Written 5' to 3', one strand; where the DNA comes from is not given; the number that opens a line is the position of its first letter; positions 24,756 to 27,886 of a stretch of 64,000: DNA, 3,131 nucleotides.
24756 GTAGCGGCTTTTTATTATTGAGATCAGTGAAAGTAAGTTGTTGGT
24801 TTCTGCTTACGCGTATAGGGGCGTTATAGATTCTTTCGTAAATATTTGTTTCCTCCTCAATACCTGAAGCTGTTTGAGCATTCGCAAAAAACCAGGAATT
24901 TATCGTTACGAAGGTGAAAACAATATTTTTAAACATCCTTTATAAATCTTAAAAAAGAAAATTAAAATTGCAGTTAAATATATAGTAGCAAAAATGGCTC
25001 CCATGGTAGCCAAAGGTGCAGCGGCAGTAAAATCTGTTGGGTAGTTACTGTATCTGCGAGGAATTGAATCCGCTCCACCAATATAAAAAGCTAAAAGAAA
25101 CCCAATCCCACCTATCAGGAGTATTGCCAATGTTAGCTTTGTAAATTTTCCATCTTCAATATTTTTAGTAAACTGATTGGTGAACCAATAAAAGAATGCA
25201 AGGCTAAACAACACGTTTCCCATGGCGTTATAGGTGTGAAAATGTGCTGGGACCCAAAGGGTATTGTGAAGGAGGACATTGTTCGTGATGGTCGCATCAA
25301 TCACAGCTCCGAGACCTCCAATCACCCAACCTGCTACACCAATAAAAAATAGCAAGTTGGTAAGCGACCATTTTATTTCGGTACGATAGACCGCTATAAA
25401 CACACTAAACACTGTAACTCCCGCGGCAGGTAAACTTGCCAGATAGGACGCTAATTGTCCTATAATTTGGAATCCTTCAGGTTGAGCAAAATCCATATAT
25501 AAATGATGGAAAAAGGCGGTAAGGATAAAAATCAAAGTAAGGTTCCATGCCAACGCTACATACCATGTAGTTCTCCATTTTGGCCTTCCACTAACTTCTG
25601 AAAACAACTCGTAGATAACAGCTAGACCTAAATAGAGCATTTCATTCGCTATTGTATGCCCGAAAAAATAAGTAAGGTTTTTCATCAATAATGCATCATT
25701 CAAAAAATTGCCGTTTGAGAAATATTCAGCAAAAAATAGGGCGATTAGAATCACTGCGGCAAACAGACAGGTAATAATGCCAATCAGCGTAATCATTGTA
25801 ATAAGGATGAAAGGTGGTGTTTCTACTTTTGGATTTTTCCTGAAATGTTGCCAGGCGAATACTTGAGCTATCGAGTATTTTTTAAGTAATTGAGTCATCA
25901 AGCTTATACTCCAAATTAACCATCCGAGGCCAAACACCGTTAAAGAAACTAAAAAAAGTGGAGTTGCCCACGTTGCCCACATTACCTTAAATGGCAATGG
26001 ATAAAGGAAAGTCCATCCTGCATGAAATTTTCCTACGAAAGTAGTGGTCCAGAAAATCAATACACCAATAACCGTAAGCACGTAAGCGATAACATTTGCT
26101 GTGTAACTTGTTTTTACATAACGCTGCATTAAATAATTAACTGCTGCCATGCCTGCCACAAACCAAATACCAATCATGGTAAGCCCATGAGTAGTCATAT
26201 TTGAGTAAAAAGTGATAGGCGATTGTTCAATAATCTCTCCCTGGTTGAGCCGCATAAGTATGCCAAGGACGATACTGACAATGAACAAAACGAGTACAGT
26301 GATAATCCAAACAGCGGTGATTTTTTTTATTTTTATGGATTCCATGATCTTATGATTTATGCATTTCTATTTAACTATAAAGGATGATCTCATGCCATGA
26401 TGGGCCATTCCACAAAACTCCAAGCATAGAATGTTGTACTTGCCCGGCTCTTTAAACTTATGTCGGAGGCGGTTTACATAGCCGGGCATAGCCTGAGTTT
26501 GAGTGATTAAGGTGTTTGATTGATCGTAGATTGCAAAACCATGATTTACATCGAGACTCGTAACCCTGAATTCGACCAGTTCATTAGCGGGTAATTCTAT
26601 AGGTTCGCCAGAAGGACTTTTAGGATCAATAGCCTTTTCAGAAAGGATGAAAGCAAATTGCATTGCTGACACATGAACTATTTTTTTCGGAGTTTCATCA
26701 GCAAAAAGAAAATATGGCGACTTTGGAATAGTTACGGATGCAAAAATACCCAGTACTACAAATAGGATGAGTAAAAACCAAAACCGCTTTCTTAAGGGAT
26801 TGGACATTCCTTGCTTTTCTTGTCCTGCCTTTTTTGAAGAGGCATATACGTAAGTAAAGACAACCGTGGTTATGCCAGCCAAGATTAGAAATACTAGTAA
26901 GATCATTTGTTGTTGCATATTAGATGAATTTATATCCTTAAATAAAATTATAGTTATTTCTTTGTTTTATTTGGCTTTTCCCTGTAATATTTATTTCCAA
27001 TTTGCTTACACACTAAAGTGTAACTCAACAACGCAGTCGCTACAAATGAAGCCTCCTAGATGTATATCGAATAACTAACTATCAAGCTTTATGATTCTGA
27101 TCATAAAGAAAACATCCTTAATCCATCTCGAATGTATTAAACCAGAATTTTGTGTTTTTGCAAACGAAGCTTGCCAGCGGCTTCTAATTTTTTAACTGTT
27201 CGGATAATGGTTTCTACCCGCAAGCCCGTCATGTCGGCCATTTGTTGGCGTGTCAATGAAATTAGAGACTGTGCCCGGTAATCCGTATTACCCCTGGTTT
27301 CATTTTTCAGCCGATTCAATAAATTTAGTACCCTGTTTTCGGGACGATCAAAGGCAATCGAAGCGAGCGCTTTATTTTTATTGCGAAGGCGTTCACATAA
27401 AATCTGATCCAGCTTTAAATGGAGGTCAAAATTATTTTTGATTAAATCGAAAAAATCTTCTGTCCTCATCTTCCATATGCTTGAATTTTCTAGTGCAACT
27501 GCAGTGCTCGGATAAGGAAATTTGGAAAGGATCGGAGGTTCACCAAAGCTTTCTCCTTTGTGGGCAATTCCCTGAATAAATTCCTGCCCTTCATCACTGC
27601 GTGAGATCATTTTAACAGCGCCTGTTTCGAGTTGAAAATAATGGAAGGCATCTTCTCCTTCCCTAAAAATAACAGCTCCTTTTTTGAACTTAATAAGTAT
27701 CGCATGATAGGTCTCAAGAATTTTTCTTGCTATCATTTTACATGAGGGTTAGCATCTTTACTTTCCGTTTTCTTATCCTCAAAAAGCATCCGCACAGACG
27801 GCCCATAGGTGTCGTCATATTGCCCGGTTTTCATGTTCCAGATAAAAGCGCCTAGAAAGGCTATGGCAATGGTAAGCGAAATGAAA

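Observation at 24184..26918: Heme-copper 'oxidase' beside nosZ looks like an sNOR-type nitric-oxide reductase (CuA subunit II, subunit I, SenC)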

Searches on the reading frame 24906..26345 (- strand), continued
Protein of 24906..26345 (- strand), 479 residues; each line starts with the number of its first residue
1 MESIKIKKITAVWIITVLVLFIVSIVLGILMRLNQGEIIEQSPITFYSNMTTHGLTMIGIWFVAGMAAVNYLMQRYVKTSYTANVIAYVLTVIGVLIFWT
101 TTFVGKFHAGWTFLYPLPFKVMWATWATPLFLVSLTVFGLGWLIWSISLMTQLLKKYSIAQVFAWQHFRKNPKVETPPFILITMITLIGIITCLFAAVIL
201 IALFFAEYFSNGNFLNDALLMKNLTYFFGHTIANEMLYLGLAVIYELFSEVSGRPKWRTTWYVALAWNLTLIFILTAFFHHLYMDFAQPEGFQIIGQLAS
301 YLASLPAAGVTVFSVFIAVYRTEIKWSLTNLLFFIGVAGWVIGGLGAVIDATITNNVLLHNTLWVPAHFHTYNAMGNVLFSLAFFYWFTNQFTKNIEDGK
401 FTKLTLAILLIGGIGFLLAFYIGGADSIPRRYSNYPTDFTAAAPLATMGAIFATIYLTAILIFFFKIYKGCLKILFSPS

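Call 83: search_solved_structures(query=P0183, max_evalue=1e-10, show_alignments=0)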
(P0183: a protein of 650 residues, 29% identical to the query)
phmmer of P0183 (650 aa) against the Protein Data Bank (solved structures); distinct sequences matched with E-value up to 1e-10: 57.
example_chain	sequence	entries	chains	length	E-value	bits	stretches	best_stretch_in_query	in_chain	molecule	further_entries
4gp8_A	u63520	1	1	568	4.6e-23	84.8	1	206-508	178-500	Cytochrome c oxidase subunit 1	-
1ar1_A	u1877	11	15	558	4e-22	81.7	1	242-475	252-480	CYTOCHROME C OXIDASE | Cytochrome c oxidase subunit 1-beta | Cytochrome c oxidase subunit 1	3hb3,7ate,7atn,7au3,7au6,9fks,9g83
1qle_A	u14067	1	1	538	4.2e-22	81.6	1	242-475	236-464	CYTOCHROME C OXIDASE POLYPEPTIDE I-BETA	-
1ehk_A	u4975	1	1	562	4.8e-22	81.4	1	206-511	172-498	BA3-TYPE CYTOCHROME-C OXIDASE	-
1xme_A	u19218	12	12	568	4.9e-22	81.4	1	206-511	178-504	Cytochrome c oxidase polypeptide I | Cytochrome c oxidase subunit 1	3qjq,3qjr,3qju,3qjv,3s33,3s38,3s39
3s8f_A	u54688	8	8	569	5e-22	81.4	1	206-511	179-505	Cytochrome c oxidase subunit 1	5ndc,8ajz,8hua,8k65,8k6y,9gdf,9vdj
4gp4_A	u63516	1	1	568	5.2e-22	81.3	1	206-511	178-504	Cytochrome c oxidase subunit 1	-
4gp5_A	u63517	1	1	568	5.3e-22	81.3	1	206-508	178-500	Cytochrome c oxidase subunit 1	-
3s8g_A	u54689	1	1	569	5.3e-22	81.3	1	206-511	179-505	Cytochrome c oxidase subunit 1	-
4fa7_A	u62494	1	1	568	5.7e-22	81.2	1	206-511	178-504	Cytochrome c oxidase subunit 1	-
2qpd_A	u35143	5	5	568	7e-22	80.9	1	206-511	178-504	Cytochrome c oxidase subunit 1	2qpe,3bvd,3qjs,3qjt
4faa_A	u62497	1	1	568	7.4e-22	80.8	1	206-507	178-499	Cytochrome c oxidase subunit 1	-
4g7s_A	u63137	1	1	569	7.4e-22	80.8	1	206-511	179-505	Cytochrome c oxidase subunit 1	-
3eh3_A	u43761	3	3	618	8e-22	80.7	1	206-511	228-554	Cytochrome c oxidase subunit 1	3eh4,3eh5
4g72_A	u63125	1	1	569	1.3e-21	80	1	206-511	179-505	Cytochrome c oxidase subunit 1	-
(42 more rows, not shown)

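Call 84: find_encoding_contigs(protein=P0004, flank=8000, max_places=3)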
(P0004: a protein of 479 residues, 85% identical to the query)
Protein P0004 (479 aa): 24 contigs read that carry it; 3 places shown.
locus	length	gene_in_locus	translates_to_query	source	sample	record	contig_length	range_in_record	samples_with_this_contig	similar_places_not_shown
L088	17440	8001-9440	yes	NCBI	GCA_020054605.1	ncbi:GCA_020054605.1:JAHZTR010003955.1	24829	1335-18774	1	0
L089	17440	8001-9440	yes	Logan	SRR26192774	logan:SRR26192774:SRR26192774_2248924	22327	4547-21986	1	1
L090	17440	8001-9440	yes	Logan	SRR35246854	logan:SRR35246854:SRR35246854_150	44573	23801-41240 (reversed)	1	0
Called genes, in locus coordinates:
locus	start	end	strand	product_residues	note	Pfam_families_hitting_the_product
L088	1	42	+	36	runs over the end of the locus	-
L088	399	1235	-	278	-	PF13509:S1_2, PF17783:WHD_CvfB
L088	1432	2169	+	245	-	PF00106:adh_short, PF01370:Epimerase (weak), PF08659:KR, PF23441:SDR (weak), PF13561:adh_short_C2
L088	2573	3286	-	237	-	PF14317:YcxB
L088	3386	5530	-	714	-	PF14508:GH97_N, PF10566:Glyco_hydro_97, PF14509:GH97_C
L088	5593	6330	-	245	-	PF00106:adh_short, PF01370:Epimerase (weak), PF08659:KR (weak), PF13460:NAD_binding_10 (weak), PF13561:adh_short_C2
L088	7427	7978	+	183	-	PF00116:COX2 (weak)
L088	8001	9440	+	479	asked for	PF00115:COX1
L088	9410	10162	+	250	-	PF02630:SCO1-SenC (weak)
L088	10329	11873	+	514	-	PF04389:Peptidase_M28, PF01546:Peptidase_M20 (weak)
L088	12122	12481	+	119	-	-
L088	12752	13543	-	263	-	PF05593:RHS_repeat (faint)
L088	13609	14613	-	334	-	PF06800:Sugar_transport (weak), PF07168:Ureide_permease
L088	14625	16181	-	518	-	PF00756:Esterase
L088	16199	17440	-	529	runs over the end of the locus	PF00756:Esterase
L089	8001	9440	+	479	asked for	PF00115:COX1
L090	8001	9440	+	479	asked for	PF00115:COX1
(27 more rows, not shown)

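Call 85: find_encoding_contigs(protein=P0015, flank=8000, max_places=2)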
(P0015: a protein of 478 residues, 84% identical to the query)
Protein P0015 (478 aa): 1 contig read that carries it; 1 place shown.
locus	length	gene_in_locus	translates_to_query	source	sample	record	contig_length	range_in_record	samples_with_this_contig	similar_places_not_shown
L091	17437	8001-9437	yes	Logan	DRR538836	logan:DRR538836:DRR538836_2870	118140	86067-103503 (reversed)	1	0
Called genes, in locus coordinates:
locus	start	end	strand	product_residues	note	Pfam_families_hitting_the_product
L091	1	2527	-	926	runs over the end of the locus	PF13229:Beta_helix (weak), PF02415:Chlam_PMP (faint)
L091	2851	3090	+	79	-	PF04325:DUF465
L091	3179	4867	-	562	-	PF01566:Nramp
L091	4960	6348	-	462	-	PF00884:Sulfatase, PF16347:SGSH_C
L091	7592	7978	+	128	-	PF00116:COX2 (weak)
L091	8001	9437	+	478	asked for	PF00115:COX1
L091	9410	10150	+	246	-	PF02630:SCO1-SenC (weak)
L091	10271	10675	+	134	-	PF01152:Bac_globin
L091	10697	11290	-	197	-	PF02630:SCO1-SenC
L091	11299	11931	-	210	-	PF03781:FGE-sulfatase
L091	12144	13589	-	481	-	PF07731:Cu-oxidase_2 (faint), PF07732:Cu-oxidase_3 (weak), PF00034:Cytochrom_C (faint)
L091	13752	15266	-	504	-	PF00884:Sulfatase, PF01663:Phosphodiest (weak), PF16347:SGSH_C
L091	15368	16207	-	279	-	PF05721:PhyH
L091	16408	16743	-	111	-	PF00085:Thioredoxin, PF13098:Thioredoxin_2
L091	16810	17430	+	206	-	PF03167:UDG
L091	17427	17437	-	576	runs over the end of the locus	PF21185:RecD_N, PF00580:UvrD-helicase, PF13086:AAA_11 (weak), PF13604:AAA_30, PF05127:NAT10_TcmA_helicase, PF09848:SLFN-g3_helicase (weak), PF13245:AAA_19, PF13538:UvrD_C_2, +2 more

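Call 86: search_protein_families(library=ncbifam, proteins=[L091:12144-13589:-, L091:10271-10675:+, L091:11299-11931:-, L083:5191-6474:+, L083:6798-7229:+, L083:3402-4352:+], max_evalue=0.001)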
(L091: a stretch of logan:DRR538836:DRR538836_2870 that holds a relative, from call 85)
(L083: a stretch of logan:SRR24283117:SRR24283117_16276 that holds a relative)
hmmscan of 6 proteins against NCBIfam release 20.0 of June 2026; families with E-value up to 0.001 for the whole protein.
L091:12144-13589:- (481 aa): 5 families
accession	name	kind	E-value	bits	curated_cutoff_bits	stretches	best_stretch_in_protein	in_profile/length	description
TIGR02376.1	Cu_nitrite_red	equivalog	1.4e-103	346.7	296.3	1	37-333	9-321/326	copper-containing nitrite reductase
TIGR03388.1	ascorbase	equivalog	6.2e-08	31.7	614.8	1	70-197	15-148/542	L-ascorbate oxidase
TIGR01480.1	copper_res_A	subfamily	5.6e-07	28.4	478.95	1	57-191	47-181/593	copper resistance system multicopper oxidase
TIGR04246.1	nitrous_NosZ_Gp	equivalog_domain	3.6e-05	22.2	625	1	63-173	475-578/578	Sec-dependent nitrous-oxide reductase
TIGR00782.1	ccoP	equivalog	0.00038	19.8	179.95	1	368-454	108-194/285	cytochrome-c oxidase, cbb3-type subunit III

L091:10271-10675:+ (134 aa): 0 families

L091:11299-11931:- (210 aa): 2 families
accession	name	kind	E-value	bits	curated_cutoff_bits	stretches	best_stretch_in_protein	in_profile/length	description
TIGR03440.2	egtB_TIGR03440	equivalog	2.4e-13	50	360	1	3-142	210-349/413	ergothioneine biosynthesis protein EgtB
NF041186.1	SenA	equivalog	6e-12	45.6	420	1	1-142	206-319/382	selenoneine synthase SenA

L083:5191-6474:+ (427 aa): 1 family
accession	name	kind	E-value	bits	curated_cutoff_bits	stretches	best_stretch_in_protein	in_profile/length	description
NF011053.0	PRK14485.1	subfamily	0.0002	19.7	1080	1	19-110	315-401/716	putative bifunctional cbb3-type cytochrome c oxidase subunit I/II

L083:6798-7229:+ (143 aa): 7 families
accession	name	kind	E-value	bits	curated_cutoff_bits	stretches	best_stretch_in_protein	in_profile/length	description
TIGR00738.1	rrf2_super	superfamily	3.5e-19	69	73.3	1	1-130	2-130/132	Rrf2 family transcriptional regulator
TIGR02944.1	suf_reg_Xantho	equivalog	9.5e-16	58.4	110.65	1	10-126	12-126/130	SUF system Fe-S cluster assembly regulator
TIGR02010.1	IscR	equivalog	7.1e-11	42.1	207.55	1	2-128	3-127/135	Fe-S cluster assembly transcriptional regulator IscR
NF008886.0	PRK11920.1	equivalog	1.3e-08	34.7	193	1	4-109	5-109/153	iron-responsive transcriptional regulator RirA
NF008240.0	PRK11014.1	equivalog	2.8e-06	27.4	182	1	7-127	8-124/141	nitric oxide-sensing transcriptional repressor NsrR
NF047409.1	Cys_reg_CymR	equivalog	3e-06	27.4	195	1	9-85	10-85/139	cysteine metabolism transcriptional regulator CymR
TIGR01884.1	cas_HTH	subfamily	0.0005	19.5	60.2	1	26-69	157-199/202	CRISPR-associated CARF protein Csa3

L083:3402-4352:+ (316 aa): 4 families
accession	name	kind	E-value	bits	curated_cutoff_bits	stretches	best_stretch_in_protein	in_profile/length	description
TIGR03652.1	FeS_repair_RIC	equivalog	2e-69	233.7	204.7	1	87-310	1-216/216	iron-sulfur cluster repair di-iron protein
NF008221.0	PRK10992.1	equivalog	2.7e-50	170.9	254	1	83-312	4-218/220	iron-sulfur cluster repair protein YtfE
NF009777.0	PRK13276.1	equivalog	5.9e-36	124.4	259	1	98-309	19-222/224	iron-sulfur cluster repair di-iron protein ScdA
NF041614.1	FeSrepair_DnrN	equivalog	2.4e-25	89.6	300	1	158-311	17-155/157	iron-sulfur cluster repair protein DnrN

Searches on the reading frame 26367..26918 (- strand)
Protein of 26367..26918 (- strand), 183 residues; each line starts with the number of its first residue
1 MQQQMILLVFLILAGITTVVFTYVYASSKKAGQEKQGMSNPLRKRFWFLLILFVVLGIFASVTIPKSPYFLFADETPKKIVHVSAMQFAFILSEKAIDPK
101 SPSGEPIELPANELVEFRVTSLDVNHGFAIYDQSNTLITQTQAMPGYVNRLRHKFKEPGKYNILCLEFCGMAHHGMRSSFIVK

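Call 4: search_protein_families(library=pfam, proteins=[window:26367-26918:-], max_evalue=0.01)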
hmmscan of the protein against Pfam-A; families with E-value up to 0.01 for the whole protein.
window:26367-26918:- (183 aa): 1 family
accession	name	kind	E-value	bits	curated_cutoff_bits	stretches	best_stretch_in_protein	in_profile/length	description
PF00116.26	COX2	-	3.3e-07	30.7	22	1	106-176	47-113/120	Cytochrome C oxidase subunit II, periplasmic domain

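Call 6: search_protein_families(library=ncbifam, proteins=[window:26367-26918:-], max_evalue=0.01)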
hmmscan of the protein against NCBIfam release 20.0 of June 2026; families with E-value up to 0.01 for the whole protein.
window:26367-26918:- (183 aa): 6 families
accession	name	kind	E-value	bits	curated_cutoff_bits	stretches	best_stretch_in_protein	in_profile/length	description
TIGR02866.1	CoxB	equivalog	5.1e-22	78.4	147.7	1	5-182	20-191/202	cytochrome c oxidase subunit II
NF050117.1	aa3_CtaC_Actin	exception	4.6e-11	42.4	250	1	62-177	103-227/244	aa3-type cytochrome oxidase subunit II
NF007816.0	PRK10525.1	equivalog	1.3e-09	37.6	511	1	6-179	50-221/318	cytochrome o ubiquinol oxidase subunit II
TIGR04246.1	nitrous_NosZ_Gp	equivalog_domain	6.2e-08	31.4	625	1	107-183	501-577/578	Sec-dependent nitrous-oxide reductase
TIGR01433.1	CyoA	equivalog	6.5e-08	32.2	266.2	1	5-180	37-210/226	ubiquinol oxidase subunit II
NF052460.1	L-NosZ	equivalog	0.00012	20.7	700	1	123-182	421-478/480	clade III lactonase-type nitrous-oxide reductase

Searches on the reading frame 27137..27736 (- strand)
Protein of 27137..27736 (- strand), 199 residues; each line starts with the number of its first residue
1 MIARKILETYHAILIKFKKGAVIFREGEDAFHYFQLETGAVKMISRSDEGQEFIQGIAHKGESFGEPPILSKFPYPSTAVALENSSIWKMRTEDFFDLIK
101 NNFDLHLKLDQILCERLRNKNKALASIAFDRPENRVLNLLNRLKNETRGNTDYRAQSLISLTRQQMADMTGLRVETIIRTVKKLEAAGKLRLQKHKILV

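Call 4: search_protein_families(library=pfam, proteins=[window:27137-27736:-], max_evalue=0.01)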
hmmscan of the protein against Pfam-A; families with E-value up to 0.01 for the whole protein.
window:27137-27736:- (199 aa): 4 families
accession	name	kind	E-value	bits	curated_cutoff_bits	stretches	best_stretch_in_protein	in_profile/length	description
PF00027.35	cNMP_binding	-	4.4e-20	71.9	27.5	1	15-102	2-89/89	Cyclic nucleotide-binding domain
PF13545.12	HTH_Crp_2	-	9.8e-09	35.5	27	1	135-197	2-59/70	Crp-like helix-turn-helix domain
PF00325.26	Crp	-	0.00023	21.3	21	1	160-188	2-30/32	Bacterial regulatory proteins, crp family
PF05732.17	RepL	-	0.0073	16.3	20.3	0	155-194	71-109/164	Firmicute plasmid replication protein (RepL)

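Call 6: search_protein_families(library=ncbifam, proteins=[window:27137-27736:-], max_evalue=0.01)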
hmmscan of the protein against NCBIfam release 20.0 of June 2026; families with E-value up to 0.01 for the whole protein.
window:27137-27736:- (199 aa): 9 families
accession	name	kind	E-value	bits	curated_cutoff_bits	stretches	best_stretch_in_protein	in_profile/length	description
NF008732.0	PRK11753.1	equivalog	7.2e-16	58.3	266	1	11-198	22-209/214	cAMP-activated global transcriptional regulator CRP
NF050806.1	TransRegFixKCaul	equivalog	2.9e-12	46.3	300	1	10-191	21-195/215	transcriptional regulator FixK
NF053664.1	TransRegPtrACyano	equivalog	5.3e-12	45.5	300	1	38-199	35-189/196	Crp/Fnr family transcriptional regulator PtrA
NF008365.0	PRK11161.1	subfamily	1.4e-10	40.9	228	1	17-194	52-228/250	fumarate/nitrate reduction transcriptional regulator Fnr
NF041163.2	encap_f2b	equivalog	1.9e-05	24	400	1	16-122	99-206/450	family 2B encapsulin nanocompartment shell protein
NF006901.0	PRK09392.1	equivalog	3.9e-05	23.1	211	1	12-188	30-201/236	transcriptional activator FtrB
NF010499.0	PRK13918.1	equivalog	8.8e-05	22.1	274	1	15-191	15-183/205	CRP/FNR family transcriptional regulator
NF045989.1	TransRegFnrLRhodb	equivalog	0.00025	20.4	300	1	136-196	157-221/245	transcriptional regulator FnrL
NF058543.1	ActPatMycb56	equivalog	0.0006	18.8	460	1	16-100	23-106/317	acetyltransferase Pat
